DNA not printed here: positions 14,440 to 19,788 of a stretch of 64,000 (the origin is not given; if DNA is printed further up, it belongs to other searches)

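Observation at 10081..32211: Four tandem giant Cys-rich T9SS cargo paralogues, each carrying both a dockerin-like and a cohesin-like module next to the CTD anchor: candidate self-assembling surface scaffold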

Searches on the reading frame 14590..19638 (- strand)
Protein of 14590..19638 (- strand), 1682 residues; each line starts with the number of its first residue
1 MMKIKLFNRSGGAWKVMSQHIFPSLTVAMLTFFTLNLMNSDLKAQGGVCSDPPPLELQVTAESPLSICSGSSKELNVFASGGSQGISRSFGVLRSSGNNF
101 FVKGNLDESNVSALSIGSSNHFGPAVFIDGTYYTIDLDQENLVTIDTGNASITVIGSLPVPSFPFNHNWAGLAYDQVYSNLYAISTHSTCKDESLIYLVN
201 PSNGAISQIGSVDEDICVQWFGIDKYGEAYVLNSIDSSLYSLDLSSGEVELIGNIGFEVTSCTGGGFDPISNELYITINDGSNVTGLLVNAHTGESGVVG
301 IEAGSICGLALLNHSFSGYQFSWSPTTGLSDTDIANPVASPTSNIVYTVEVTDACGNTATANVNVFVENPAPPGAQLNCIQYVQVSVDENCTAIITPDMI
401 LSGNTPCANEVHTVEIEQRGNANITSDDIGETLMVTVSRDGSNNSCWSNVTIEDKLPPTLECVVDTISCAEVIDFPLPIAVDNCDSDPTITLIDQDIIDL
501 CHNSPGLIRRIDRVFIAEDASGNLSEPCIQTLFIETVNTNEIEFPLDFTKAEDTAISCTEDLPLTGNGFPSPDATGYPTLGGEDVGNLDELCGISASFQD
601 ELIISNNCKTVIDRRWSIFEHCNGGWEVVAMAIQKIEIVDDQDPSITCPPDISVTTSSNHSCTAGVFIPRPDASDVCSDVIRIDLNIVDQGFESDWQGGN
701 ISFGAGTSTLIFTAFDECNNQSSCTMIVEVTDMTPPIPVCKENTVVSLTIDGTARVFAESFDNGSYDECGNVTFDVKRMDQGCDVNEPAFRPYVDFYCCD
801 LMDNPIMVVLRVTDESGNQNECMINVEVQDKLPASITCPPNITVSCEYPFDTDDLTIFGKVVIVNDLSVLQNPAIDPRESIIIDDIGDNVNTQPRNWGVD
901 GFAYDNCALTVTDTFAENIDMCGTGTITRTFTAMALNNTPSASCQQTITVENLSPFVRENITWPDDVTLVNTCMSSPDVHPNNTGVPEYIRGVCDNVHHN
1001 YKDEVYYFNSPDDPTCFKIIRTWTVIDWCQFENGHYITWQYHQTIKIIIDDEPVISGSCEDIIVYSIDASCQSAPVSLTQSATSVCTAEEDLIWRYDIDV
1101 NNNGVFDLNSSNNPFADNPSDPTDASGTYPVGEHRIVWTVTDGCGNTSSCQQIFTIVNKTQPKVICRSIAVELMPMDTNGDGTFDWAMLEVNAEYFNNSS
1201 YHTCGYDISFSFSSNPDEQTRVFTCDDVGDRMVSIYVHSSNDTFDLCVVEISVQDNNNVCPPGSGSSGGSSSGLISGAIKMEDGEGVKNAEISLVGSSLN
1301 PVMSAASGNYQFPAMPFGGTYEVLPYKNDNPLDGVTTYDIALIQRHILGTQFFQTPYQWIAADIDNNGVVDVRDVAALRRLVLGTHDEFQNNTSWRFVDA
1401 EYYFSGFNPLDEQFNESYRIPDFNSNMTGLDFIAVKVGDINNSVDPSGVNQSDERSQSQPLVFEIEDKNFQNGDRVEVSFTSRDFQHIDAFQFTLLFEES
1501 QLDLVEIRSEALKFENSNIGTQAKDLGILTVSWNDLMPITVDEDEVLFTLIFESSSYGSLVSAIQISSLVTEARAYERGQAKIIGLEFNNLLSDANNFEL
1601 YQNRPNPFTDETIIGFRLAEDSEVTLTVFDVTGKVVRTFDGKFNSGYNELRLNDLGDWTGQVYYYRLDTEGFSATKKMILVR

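Call 3: search_protein_families(library=pfam, proteins=[window:14590-19638:-], max_evalue=0.01)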
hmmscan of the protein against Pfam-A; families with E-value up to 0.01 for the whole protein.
window:14590-19638:- (1682 aa): 4 families
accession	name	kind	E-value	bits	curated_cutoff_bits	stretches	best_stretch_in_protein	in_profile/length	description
PF18962.6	Por_Secre_tail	-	7.9e-06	26.5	27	1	1605-1679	3-74/75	Secretion system C-terminal sorting domain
PF13620.12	CarboxypepD_reg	-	1.2e-05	26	32.3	1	1275-1323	2-52/82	Carboxypeptidase regulatory-like domain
PF00404.24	Dockerin_1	-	0.00035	21.1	22.9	1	1335-1382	10-56/57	Dockerin type I domain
PF14339.12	DUF4394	-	0.002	17.9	29.6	0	192-258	150-223/230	Domain of unknown function (DUF4394)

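Call 4: search_protein_families(library=ncbifam, proteins=[window:14590-19638:-], max_evalue=0.01)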
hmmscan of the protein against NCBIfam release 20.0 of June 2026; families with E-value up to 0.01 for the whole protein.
window:14590-19638:- (1682 aa): 4 families
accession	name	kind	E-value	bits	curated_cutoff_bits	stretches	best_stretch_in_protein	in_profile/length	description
NF052323.1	T9SSA_dep_M6i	equivalog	5.9e-08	31.1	600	1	1603-1669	960-1026/1043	T9SS-dependent M6-like inactivated metalloprotease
TIGR04183.1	Por_Secre_tail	domain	6e-08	32.6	23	1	1605-1680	3-71/72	T9SS type A sorting domain-containing protein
NF038113.1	T9SSA_dep_M36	equivalog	0.00017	19.9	885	1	1596-1680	789-868/869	T9SS-dependent M36 family metallopeptidase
NF033707.1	T9SS_sortase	equivalog_domain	0.00065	17.4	420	0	1593-1648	991-1049/1095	type IX secretion system sortase PorU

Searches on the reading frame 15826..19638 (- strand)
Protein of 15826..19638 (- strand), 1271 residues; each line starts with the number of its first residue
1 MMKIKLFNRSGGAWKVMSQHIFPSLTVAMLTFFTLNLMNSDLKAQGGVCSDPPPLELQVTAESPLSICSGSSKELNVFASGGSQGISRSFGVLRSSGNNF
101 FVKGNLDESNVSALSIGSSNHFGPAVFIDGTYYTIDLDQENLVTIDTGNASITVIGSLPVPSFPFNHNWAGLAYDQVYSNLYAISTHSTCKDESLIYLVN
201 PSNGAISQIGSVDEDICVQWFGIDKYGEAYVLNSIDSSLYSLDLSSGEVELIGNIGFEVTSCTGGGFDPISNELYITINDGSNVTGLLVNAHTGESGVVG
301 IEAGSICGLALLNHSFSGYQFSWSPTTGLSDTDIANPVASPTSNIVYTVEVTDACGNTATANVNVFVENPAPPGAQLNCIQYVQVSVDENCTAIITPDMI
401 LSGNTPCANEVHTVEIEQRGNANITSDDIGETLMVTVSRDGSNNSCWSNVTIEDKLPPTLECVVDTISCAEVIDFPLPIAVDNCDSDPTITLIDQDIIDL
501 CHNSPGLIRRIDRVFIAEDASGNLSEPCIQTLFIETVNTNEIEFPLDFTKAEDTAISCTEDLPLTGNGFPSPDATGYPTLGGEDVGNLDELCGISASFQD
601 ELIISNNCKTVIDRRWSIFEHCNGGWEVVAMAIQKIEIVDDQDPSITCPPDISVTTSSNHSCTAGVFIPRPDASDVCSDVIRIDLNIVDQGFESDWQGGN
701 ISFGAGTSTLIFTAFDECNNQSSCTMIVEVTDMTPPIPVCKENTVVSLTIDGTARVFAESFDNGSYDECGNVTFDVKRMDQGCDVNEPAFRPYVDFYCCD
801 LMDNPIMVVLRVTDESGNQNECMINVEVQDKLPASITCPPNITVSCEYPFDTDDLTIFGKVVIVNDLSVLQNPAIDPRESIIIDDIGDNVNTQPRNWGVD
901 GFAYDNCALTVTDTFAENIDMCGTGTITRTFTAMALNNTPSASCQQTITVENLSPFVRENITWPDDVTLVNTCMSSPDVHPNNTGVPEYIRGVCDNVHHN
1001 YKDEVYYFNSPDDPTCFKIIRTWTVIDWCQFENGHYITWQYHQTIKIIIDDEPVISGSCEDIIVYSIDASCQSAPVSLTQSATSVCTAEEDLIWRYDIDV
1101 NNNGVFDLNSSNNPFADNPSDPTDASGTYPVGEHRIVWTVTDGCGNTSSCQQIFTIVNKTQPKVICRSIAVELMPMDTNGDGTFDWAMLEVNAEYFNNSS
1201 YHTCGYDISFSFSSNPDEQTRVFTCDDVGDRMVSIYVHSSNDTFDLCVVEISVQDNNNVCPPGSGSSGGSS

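Call 92: search_solved_structures(query=window:15826-19638:-, max_evalue=0.01)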
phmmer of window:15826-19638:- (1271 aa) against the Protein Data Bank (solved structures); distinct sequences matched with E-value up to 0.01: 0.
